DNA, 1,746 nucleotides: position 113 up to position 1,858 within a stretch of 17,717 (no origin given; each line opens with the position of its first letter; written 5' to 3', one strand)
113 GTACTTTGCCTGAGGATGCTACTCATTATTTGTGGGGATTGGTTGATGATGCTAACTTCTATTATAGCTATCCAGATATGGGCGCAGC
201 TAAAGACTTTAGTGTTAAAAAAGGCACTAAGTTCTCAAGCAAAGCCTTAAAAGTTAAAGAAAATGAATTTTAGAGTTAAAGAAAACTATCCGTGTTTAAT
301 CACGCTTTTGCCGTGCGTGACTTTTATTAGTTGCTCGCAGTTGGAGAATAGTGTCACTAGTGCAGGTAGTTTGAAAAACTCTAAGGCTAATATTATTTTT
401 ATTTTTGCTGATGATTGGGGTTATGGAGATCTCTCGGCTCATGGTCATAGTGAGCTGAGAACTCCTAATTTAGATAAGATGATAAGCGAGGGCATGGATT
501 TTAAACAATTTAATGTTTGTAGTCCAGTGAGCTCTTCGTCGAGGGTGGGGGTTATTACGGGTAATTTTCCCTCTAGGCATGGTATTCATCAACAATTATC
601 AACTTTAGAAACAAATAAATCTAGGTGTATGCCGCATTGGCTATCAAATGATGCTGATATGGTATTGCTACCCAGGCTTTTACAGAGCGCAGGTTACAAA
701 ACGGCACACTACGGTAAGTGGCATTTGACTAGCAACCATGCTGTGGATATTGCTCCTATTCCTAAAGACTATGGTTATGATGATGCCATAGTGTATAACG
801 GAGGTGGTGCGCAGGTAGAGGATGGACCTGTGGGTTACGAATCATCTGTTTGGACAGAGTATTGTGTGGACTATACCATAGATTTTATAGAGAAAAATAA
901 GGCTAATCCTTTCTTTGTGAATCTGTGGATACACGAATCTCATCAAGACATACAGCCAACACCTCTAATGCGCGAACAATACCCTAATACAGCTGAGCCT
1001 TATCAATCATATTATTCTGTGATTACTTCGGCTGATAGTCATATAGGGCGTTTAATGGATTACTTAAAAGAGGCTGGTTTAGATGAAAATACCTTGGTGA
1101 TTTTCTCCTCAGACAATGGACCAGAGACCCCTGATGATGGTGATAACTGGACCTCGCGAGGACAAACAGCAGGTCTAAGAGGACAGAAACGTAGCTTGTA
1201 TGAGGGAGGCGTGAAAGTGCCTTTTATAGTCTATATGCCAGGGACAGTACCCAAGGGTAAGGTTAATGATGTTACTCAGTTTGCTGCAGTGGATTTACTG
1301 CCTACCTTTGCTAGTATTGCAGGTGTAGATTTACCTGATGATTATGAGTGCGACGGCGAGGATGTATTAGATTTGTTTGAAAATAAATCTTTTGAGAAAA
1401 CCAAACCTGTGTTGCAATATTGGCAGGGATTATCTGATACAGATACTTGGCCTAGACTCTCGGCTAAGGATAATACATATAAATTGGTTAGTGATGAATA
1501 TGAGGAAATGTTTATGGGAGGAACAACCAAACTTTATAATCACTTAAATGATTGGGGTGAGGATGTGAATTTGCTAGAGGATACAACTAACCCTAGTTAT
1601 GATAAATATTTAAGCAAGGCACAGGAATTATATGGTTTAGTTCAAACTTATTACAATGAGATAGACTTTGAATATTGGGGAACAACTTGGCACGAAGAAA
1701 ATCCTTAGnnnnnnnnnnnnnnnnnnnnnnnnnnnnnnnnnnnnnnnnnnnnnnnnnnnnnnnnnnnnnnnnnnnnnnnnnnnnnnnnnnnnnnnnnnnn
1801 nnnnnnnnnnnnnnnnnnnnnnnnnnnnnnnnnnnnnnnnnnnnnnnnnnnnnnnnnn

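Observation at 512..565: Sulfatase with a proline-less FGly motif (S-S-S-S-R instead of C/S-x-P-x-R)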

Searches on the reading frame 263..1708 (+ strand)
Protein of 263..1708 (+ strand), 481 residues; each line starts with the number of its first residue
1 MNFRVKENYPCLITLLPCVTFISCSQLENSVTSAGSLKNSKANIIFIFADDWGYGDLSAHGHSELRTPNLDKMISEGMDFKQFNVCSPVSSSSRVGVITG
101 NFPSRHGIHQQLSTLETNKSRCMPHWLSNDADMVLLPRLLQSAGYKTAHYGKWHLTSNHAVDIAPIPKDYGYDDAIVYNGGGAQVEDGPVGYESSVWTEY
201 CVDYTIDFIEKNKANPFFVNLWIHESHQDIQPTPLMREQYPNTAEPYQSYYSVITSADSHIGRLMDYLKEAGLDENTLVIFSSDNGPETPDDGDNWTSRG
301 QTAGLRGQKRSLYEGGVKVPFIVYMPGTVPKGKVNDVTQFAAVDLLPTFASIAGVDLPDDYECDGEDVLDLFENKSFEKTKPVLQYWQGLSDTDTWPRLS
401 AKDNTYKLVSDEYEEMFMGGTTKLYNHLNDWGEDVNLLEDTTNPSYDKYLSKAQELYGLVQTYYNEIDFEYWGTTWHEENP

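Call 5: search_protein_families(library=pfam, proteins=[window:263-1708:+], max_evalue=0.001)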
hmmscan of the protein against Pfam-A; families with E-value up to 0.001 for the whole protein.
window:263-1708:+ (481 aa): 3 families
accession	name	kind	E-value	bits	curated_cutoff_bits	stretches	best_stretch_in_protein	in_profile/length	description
PF00884.28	Sulfatase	-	4.5e-49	167.8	25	1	43-355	2-301/301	Sulfatase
PF01663.27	Phosphodiest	-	1.8e-11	44.7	23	1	60-291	17-225/342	Type I phosphodiesterase / nucleotide pyrophosphatase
PF16347.10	SGSH_C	-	4.4e-10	40.4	29.3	1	309-450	8-144/154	N-sulphoglucosamine sulphohydrolase, C-terminal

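Call 6: find_homologous_proteins(query=window:263-1708:+, max_evalue=1e-10)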
Query window:263-1708:+ (481 aa): 7369 proteins with E <= 1e-10 among 8000 candidates; the best 120 are listed.
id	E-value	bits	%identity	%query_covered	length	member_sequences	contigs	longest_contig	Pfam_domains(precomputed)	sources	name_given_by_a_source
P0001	0.0e+0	1141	100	100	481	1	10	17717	PF01663.28,PF16347.11,PF00884.29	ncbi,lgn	ncbi:MAG: sulfatase-like hydrolase/transferase [Rikenellaceae bacterium]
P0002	7.8e-173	594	60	95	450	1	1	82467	PF01663.28,PF16347.11,PF00884.29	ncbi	ncbi:MAG: sulfatase-like hydrolase/transferase [Rikenellaceae bacterium]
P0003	1.9e-169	583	59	95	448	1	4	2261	PF01663.28,PF16347.11,PF00884.29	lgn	-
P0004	9.7e-162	557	58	92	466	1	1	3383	PF01663.28,PF16347.11,PF00884.29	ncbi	-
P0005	6.1e-161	555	57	93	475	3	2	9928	PF01663.28,PF16347.11,PF00884.29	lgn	-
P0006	8.8e-157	541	54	92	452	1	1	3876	PF01663.28,PF16347.11,PF00884.29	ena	-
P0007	1.7e-156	540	56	88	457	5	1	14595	PF01663.28,PF16347.11,PF00884.29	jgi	-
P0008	4.1e-156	539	56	92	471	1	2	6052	PF01663.28,PF16347.11,PF00884.29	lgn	-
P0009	1.5e-155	537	56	90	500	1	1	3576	PF01663.28,PF16347.11,PF00884.29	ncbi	-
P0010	1.6e-153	530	53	94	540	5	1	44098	PF01663.28,PF16347.11,PF00884.29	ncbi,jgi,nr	ncbi:MAG: sulfatase-like hydrolase/transferase [Paludibacter sp.]|jgi:N-acetylgalactosamine-6-sulfat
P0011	4.0e-153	529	53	95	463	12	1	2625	PF01663.28,PF16347.11,PF00884.29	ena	-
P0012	1.6e-151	524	53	92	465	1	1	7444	PF01663.28,PF16347.11,PF00884.29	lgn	-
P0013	9.0e-151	521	52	95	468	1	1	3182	PF01663.28,PF16347.11,PF00884.29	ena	-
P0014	3.4e-149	516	53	98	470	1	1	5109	PF01663.28,PF16347.11,PF00884.29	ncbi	ncbi:MAG: sulfatase-like hydrolase/transferase [Rikenellaceae bacterium]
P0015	1.2e-133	465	51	94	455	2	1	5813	PF01663.28,PF16347.11,PF00884.29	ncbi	-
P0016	5.3e-132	459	51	88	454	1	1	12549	PF01663.28,PF16347.11,PF00884.29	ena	-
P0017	5.3e-131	456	50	91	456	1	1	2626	PF01663.28,PF16347.11,PF00884.29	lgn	-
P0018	2.3e-130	454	52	87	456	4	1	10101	PF01663.28,PF16347.11,PF00884.29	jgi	jgi:N-acetylgalactosamine-6-sulfatase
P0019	1.1e-128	448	49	89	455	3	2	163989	PF01663.28,PF16347.11,PF00884.29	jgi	-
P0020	1.1e-127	445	53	78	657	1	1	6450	PF01663.28,PF16347.11,PF00884.29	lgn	-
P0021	1.3e-127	445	50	87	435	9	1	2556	PF01663.28,PF16347.11,PF00884.29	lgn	-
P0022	1.8e-127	444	49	93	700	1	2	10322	PF18962.8,PF01663.28,PF16347.11,PF00884.29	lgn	-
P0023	6.6e-127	442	52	78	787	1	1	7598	PF18962.8,PF01663.28,PF16347.11,PF00884.29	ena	-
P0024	1.3e-125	438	48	89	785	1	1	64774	PF18962.8,PF01663.28,PF16347.11,PF00884.29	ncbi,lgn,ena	-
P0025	4.0e-124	433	47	94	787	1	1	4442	PF18962.8,PF01663.28,PF16347.11,PF00884.29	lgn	-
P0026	5.0e-124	433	50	83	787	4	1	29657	PF18962.8,PF01663.28,PF16347.11,PF00884.29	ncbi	-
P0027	9.4e-124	432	49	85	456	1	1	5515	PF01663.28,PF16347.11,PF00884.29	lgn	-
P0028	2.2e-123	431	51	78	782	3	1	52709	PF18962.8,PF01663.28,PF16347.11,PF00884.29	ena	-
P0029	2.5e-122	427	52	77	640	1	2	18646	PF01663.28,PF16347.11,PF00884.29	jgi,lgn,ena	-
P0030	5.2e-122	426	51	78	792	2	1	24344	PF18962.8,PF01663.28,PF16347.11,PF00884.29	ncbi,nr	ncbi:MAG: sulfatase-like hydrolase/transferase [Bacteroidetes bacterium]|nr:sulfatase-like hydrolase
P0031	1.6e-121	425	57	72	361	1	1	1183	PF01663.28,PF16347.11,PF00884.29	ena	-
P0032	1.9e-121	424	51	79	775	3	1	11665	PF18962.8,PF01663.28,PF00884.29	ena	-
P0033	2.3e-121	424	50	80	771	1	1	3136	PF18962.8,PF01663.28,PF16347.11,PF00884.29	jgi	jgi:arylsulfatase A-like enzyme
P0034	3.6e-121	423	51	80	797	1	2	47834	PF18962.8,PF01663.28,PF16347.11,PF00884.29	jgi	-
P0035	4.1e-120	420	50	78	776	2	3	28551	PF18962.8,PF01663.28,PF16347.11,PF00884.29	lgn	-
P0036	3.0e-119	417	51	77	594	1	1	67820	PF01663.28,PF16347.11,PF00884.29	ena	-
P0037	2.2e-118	414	46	88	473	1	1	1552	PF01663.28,PF16347.11,PF00884.29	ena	-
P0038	4.5e-118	413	49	84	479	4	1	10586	PF01663.28,PF16347.11,PF00884.29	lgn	-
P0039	4.8e-118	413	51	77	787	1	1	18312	PF01663.28,PF16347.11,PF00884.29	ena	-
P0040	7.7e-118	412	45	92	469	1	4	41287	PF01663.28,PF16347.11,PF00884.29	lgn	-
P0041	8.9e-118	412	51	78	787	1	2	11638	PF18962.8,PF01663.28,PF16347.11,PF00884.29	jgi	-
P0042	1.6e-117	411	49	83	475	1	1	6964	PF01663.28,PF16347.11,PF00884.29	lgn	-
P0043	3.3e-117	410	51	78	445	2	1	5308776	PF01663.28,PF16347.11,PF00884.29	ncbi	-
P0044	2.5e-116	407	46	87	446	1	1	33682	PF01663.28,PF16347.11,PF00884.29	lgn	-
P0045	9.5e-116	406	47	83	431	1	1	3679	PF01663.28,PF16347.11,PF00884.29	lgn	-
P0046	1.1e-115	405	45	89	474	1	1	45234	PF01663.28,PF16347.11,PF00884.29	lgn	-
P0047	1.1e-114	402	50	78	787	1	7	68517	PF18962.8,PF01663.28,PF00884.29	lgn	-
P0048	2.2e-113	398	47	83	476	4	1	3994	PF01663.28,PF16347.11,PF00884.29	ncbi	-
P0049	2.3e-113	398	46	94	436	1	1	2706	PF01663.28,PF16347.11,PF00884.29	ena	-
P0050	3.1e-113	397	45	90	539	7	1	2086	PF13499.13,PF13202.13,PF00036.39,PF01663.28,PF16347.11,PF00884.29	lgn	-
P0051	3.7e-113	397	56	72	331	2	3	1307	PF16347.11,PF00884.29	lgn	-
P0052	5.6e-113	396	43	90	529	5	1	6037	PF13405.13,PF13499.13,PF13202.13,PF00036.39,PF01663.28,PF16347.11,PF00884.29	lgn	-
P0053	9.5e-113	396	46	83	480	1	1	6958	PF01663.28,PF16347.11,PF00884.29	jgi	jgi:N-acetylgalactosamine-6-sulfatase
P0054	1.2e-112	395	45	93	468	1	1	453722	PF01663.28,PF16347.11,PF00884.29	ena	-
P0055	1.5e-112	395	43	89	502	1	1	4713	PF01663.28,PF16347.11,PF00884.29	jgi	jgi:N-acetylgalactosamine-6-sulfatase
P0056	2.8e-112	394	45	84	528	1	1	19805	PF13202.13,PF00036.39,PF01663.28,PF16347.11,PF00884.29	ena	-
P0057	3.2e-112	394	45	85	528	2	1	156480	PF13405.13,PF13202.13,PF00036.39,PF01663.28,PF16347.11,PF00884.29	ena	-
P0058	3.4e-112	394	44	84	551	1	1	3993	PF13499.13,PF00036.39,PF01663.28,PF16347.11,PF00884.29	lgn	-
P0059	4.3e-112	393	42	92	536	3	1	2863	PF13202.13,PF00036.39,PF01663.28,PF16347.11,PF00884.29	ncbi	-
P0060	1.2e-111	392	46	86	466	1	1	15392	PF01663.28,PF16347.11,PF00884.29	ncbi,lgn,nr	ncbi:MAG: sulfatase-like hydrolase/transferase [Phycisphaera sp.]|nr:sulfatase-like hydrolase/transf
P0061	1.8e-111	391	46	83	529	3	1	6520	PF13405.13,PF13499.13,PF13202.13,PF00036.39,PF01663.28,PF16347.11,PF00884.29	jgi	jgi:arylsulfatase A-like enzyme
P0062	3.2e-111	391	45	88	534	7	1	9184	PF13405.13,PF13499.13,PF13202.13,PF00036.39,PF01663.28,PF16347.11,PF00884.29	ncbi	-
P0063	3.2e-111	391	46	84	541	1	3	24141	PF13405.13,PF13499.13,PF13202.13,PF00036.39,PF01663.28,PF16347.11,PF00884.29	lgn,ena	-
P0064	3.4e-111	390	46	83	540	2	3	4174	PF13405.13,PF13499.13,PF13202.13,PF00036.39,PF01663.28,PF16347.11,PF00884.29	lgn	-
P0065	6.1e-111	390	44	89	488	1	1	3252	PF01663.28,PF16347.11,PF00884.29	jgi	-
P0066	6.4e-111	390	43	88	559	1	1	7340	PF01663.28,PF16347.11,PF00884.29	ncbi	-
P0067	7.8e-111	389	44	84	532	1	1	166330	PF13405.13,PF13499.13,PF13202.13,PF00036.39,PF01663.28,PF16347.11,PF00884.29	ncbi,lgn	-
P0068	9.1e-111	389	45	88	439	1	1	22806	PF01663.28,PF16347.11,PF00884.29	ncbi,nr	ncbi:sulfatase-like hydrolase/transferase [Pontiellaceae bacterium B12227]|nr:sulfatase-like hydrola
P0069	1.9e-110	388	43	94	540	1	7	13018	PF13499.13,PF13202.13,PF00036.39,PF01663.28,PF16347.11,PF00884.29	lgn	-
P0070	2.0e-110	388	44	89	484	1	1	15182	PF01663.28,PF16347.11,PF00884.29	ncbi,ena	-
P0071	2.6e-110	388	44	85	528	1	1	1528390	PF13405.13,PF13499.13,PF13202.13,PF00036.39,PF01663.28,PF16347.11,PF00884.29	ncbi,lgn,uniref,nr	ncbi:N-acetylgalactosamine-6-sulfatase [Prosthecobacter fusiformis]|uniref:N-acetylgalactosamine-6-s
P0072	2.7e-110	388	43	90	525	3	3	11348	PF13405.13,PF13499.13,PF13202.13,PF00036.39,PF01663.28,PF16347.11,PF00884.29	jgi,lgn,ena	jgi:arylsulfatase A-like enzyme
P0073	3.3e-110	387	47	86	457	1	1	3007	PF01663.28,PF16347.11,PF00884.29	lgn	-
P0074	5.2e-110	387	45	88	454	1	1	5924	PF01663.28,PF16347.11,PF00884.29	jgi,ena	-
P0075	8.3e-110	386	44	89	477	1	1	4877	PF01663.28,PF16347.11,PF00884.29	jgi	jgi:N-acetylgalactosamine-6-sulfatase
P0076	8.8e-110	386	49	77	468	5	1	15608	PF01663.28,PF16347.11,PF00884.29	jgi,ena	jgi:N-acetylgalactosamine-6-sulfatase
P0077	1.2e-109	385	45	83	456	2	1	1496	PF01663.28,PF16347.11,PF00884.29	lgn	-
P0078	1.7e-109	385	46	83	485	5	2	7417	PF01663.28,PF16347.11,PF00884.29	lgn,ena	-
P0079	2.1e-109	385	46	82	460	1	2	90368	PF01663.28,PF16347.11,PF00884.29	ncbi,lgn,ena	-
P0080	2.2e-109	385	46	86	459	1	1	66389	PF01663.28,PF16347.11,PF00884.29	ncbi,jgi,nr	ncbi:MAG: sulfatase-like hydrolase/transferase [Verrucomicrobia bacterium]|jgi:arylsulfatase A-like 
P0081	2.3e-109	384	46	83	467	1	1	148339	PF01663.28,PF16347.11,PF00884.29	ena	-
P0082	2.6e-109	384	45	83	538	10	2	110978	PF00036.39,PF01663.28,PF16347.11,PF00884.29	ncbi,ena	-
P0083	3.7e-109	384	45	83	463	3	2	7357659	PF01663.28,PF16347.11,PF00884.29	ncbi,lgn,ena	-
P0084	4.2e-109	384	44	85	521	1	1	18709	PF13405.13,PF13499.13,PF13202.13,PF00036.39,PF01663.28,PF16347.11,PF00884.29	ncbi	-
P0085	4.7e-109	383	45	88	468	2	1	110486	PF01663.28,PF16347.11,PF00884.29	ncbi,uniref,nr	ncbi:sulfatase-like hydrolase/transferase [Formosa sp. PL04]|uniref:sulfatase-like hydrolase/transfe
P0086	5.2e-109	383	45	90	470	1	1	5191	PF01663.28,PF16347.11,PF00884.29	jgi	jgi:N-acetylgalactosamine-6-sulfatase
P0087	6.2e-109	383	47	83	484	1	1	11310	PF01663.28,PF16347.11,PF00884.29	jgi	jgi:N-acetylgalactosamine-6-sulfatase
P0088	9.0e-109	383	44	88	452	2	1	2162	PF01663.28,PF16347.11,PF00884.29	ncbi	-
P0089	1.1e-108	382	45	83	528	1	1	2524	PF13405.13,PF13499.13,PF13202.13,PF00036.39,PF01663.28,PF16347.11,PF00884.29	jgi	jgi:N-acetylgalactosamine-6-sulfatase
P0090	1.1e-108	382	44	86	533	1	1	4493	PF13405.13,PF13499.13,PF13202.13,PF00036.39,PF01663.28,PF16347.11,PF00884.29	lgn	-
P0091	1.2e-108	382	46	83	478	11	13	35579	PF01663.28,PF16347.11,PF00884.29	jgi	jgi:arylsulfatase A-like enzyme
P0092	1.3e-108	382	45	86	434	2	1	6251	PF01663.28,PF16347.11,PF00884.29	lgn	-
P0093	1.5e-108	382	44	91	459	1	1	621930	PF01663.28,PF16347.11,PF00884.29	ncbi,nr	ncbi:N-acetylgalactosamine 6-sulfate sulfatase (GALNS) [Puteibacter caeruleilacunae]|nr:N-acetylgala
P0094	1.7e-108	382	46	86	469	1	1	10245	PF01663.28,PF16347.11,PF00884.29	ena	-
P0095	1.8e-108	382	48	78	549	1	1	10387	PF13405.13,PF13499.13,PF13202.13,PF00036.39,PF01663.28,PF16347.11,PF00884.29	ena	-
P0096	3.5e-108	381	40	97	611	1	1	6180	PF13499.13,PF01663.28,PF16347.11,PF00884.29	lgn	-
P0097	3.6e-108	381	45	83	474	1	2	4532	PF01663.28,PF16347.11,PF00884.29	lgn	-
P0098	3.7e-108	380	47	82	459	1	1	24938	PF01663.28,PF16347.11,PF00884.29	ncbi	-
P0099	4.3e-108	380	47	79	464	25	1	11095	PF01663.28,PF16347.11,PF00884.29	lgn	-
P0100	4.8e-108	380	44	84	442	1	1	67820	PF01663.28,PF16347.11,PF00884.29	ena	-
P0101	4.9e-108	380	45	89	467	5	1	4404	PF01663.28,PF16347.11,PF00884.29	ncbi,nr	ncbi:MAG: sulfatase-like hydrolase/transferase [Bacteroides sp.]|nr:sulfatase-like hydrolase/transfe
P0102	4.9e-108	380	47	85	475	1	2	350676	PF01663.28,PF16347.11,PF00884.29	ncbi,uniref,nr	ncbi:sulfatase-like hydrolase/transferase [Fulvivirga sp. M361]|uniref:sulfatase-like hydrolase/tran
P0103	5.2e-108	380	44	83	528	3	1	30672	PF13405.13,PF13499.13,PF13202.13,PF00036.39,PF01663.28,PF16347.11,PF00884.29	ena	-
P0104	9.5e-108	379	44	84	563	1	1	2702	PF13202.13,PF01663.28,PF16347.11,PF00884.29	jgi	jgi:N-acetylgalactosamine-6-sulfatase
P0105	1.1e-107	379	43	91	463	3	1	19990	PF01663.28,PF16347.11,PF00884.29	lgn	-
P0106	1.2e-107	379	44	89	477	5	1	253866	PF01663.28,PF16347.11,PF00884.29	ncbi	-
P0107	1.2e-107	379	47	82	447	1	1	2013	PF01663.28,PF16347.11,PF00884.29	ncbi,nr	ncbi:MAG: sulfatase-like hydrolase/transferase, partial [Gammaproteobacteria bacterium]|nr:sulfatase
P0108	1.4e-107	379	45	86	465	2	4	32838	PF01663.28,PF16347.11,PF00884.29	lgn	-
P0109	1.5e-107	379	46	78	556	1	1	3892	PF13405.13,PF13499.13,PF13202.13,PF00036.39,PF01663.28,PF16347.11,PF00884.29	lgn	-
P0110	1.5e-107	378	47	82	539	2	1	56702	PF13405.13,PF00036.39,PF01663.28,PF16347.11,PF00884.29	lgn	-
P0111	1.8e-107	378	45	79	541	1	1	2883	PF13405.13,PF13499.13,PF00036.39,PF01663.28,PF16347.11,PF00884.29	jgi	jgi:N-acetylgalactosamine-6-sulfatase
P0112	1.9e-107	378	45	83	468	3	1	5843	PF01663.28,PF16347.11,PF00884.29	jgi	-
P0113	2.3e-107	378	43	90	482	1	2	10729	PF01663.28,PF16347.11,PF00884.29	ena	-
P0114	2.4e-107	378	44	83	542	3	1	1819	PF13405.13,PF13499.13,PF13202.13,PF00036.39,PF01663.28,PF16347.11,PF00884.29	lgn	-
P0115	2.7e-107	378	47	82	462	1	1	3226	PF01663.28,PF16347.11,PF00884.29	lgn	-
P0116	3.3e-107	377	45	86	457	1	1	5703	PF01663.28,PF16347.11,PF00884.29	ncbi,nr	ncbi:MAG: N-acetylgalactosamine 6-sulfate sulfatase (GALNS) [Planctomycetota bacterium]|nr:MAG: N-ac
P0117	3.4e-107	377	45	83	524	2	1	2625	PF13405.13,PF13499.13,PF13202.13,PF00036.39,PF01663.28,PF16347.11,PF00884.29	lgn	-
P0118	3.4e-107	377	45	83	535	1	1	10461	PF13405.13,PF00036.39,PF01663.28,PF16347.11,PF00884.29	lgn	-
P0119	3.8e-107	377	46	82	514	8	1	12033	PF13499.13,PF13202.13,PF00036.39,PF01663.28,PF16347.11,PF00884.29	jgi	jgi:arylsulfatase A-like enzyme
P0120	3.8e-107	377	44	84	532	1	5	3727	PF13405.13,PF13499.13,PF13202.13,PF00036.39,PF01663.28,PF16347.11,PF00884.29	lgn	-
